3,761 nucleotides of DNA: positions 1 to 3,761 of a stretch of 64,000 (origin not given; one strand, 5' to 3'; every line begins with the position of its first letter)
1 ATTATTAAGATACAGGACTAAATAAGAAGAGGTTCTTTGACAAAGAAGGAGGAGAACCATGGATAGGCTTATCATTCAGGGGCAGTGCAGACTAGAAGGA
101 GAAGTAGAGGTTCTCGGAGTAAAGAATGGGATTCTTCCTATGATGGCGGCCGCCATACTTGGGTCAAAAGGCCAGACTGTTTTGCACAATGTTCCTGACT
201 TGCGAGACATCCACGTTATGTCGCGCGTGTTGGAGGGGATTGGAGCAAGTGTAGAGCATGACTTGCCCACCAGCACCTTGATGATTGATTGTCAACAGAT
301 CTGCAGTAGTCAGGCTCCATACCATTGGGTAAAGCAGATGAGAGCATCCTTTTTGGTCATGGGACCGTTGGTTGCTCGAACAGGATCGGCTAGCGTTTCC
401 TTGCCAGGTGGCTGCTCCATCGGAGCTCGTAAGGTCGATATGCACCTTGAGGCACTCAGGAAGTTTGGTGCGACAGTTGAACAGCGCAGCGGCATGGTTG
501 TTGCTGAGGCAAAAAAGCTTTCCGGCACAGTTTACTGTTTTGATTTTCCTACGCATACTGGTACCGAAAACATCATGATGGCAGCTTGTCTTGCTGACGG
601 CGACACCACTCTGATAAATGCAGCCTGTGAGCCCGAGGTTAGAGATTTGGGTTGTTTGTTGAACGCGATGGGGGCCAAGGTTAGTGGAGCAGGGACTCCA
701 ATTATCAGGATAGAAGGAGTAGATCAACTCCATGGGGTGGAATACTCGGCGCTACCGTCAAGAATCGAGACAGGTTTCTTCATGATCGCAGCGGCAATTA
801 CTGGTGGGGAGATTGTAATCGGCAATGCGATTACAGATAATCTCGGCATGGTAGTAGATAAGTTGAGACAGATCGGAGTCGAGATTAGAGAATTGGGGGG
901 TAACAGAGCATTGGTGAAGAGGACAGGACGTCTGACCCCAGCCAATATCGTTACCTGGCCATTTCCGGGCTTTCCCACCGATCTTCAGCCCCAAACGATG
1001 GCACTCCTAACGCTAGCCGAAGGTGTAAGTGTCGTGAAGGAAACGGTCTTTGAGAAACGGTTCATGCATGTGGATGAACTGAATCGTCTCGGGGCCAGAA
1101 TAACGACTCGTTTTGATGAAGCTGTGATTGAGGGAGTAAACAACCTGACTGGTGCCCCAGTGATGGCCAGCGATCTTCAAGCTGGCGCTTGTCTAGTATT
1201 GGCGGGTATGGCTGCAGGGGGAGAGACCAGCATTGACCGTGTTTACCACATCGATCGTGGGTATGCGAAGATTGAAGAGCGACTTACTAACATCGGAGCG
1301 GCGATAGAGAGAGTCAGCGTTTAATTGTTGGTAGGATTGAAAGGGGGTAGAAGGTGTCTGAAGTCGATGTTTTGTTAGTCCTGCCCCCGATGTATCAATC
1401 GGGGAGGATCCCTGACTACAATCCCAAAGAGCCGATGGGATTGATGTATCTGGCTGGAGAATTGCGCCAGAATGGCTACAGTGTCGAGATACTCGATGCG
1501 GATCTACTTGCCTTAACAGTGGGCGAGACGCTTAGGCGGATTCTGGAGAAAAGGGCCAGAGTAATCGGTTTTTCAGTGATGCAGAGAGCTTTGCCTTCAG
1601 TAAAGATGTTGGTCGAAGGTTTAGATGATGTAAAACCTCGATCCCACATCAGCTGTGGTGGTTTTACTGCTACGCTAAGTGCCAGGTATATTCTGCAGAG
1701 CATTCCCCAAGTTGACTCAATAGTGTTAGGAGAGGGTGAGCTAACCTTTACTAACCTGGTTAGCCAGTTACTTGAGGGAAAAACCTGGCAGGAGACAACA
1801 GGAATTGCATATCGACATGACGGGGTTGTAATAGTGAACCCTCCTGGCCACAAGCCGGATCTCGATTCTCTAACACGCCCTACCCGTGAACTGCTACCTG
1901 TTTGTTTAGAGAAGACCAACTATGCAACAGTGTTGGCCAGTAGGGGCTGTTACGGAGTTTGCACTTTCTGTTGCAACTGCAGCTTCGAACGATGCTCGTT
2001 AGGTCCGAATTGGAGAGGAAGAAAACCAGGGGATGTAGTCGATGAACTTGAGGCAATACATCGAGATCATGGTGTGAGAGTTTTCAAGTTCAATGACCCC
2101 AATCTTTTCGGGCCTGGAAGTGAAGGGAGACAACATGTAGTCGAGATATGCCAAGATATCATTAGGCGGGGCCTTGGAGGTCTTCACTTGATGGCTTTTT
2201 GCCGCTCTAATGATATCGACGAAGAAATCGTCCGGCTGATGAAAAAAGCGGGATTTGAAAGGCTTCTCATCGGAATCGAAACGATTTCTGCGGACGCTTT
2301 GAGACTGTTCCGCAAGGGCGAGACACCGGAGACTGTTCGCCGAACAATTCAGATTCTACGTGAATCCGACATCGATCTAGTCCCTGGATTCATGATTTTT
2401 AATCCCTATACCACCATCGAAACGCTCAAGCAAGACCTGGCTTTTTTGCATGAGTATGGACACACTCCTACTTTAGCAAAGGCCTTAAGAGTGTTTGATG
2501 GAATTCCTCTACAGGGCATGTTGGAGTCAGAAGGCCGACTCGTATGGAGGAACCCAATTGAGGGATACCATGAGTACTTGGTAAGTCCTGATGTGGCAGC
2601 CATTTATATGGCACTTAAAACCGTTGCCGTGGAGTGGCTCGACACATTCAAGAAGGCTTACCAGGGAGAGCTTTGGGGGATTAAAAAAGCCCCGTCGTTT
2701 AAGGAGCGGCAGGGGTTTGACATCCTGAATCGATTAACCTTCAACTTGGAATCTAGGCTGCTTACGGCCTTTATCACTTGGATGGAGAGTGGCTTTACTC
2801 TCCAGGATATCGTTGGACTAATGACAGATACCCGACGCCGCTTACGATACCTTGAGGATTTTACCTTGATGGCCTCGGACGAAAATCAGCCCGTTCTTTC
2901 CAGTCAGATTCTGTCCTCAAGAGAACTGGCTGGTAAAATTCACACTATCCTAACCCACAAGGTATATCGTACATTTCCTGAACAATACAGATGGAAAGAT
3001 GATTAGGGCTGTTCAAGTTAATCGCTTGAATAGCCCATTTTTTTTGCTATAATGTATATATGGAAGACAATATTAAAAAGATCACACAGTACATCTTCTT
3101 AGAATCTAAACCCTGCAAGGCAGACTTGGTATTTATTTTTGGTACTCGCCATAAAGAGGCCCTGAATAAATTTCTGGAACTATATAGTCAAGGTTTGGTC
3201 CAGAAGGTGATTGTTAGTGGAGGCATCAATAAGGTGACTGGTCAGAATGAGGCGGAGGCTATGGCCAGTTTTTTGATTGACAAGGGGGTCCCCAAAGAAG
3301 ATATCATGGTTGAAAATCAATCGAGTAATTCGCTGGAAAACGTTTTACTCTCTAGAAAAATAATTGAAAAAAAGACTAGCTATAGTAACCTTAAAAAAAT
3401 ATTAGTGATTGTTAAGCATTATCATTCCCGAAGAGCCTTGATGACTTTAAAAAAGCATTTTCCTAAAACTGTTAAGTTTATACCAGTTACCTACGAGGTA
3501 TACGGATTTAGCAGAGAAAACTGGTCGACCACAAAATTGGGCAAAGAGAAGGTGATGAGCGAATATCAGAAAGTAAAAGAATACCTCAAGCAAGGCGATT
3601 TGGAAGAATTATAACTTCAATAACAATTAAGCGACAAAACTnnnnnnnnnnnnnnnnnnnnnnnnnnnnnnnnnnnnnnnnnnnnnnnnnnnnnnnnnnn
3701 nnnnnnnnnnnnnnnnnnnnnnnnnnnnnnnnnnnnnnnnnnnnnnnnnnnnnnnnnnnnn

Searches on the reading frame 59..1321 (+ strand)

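Call 55: search_protein_families(library=pfam, max_evalue=0.00001, proteins=[window:59-1321:+])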
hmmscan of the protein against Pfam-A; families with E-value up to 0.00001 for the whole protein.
window:59-1321:+ (421 aa): 1 family
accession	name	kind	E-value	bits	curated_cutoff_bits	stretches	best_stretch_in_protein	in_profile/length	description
PF00275.25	EPSP_synthase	-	4.4e-94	316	22.8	1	7-409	2-417/417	EPSP synthase (3-phosphoshikimate 1-carboxyvinyltransferase)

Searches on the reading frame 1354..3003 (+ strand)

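Call 55: search_protein_families(library=pfam, max_evalue=0.00001, proteins=[window:1354-3003:+])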
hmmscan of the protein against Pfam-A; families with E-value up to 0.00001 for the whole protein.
window:1354-3003:+ (550 aa): 2 families
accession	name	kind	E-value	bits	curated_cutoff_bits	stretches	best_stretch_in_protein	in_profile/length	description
PF02310.24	B12-binding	-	5.1e-18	65.5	32.1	1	26-135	13-120/121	B12 binding domain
PF04055.27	Radical_SAM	-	5e-15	56.5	29.5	1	196-365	4-166/166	Radical SAM superfamily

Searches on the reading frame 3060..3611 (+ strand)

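Call 55: search_protein_families(library=pfam, max_evalue=0.00001, proteins=[window:3060-3611:+])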
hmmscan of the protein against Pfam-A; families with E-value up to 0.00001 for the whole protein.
window:3060-3611:+ (184 aa): 1 family
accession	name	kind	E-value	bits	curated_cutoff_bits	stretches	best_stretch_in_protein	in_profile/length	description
PF02698.23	DUF218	-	5.1e-23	81.9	27.6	1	22-169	1-131/133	DUF218 domain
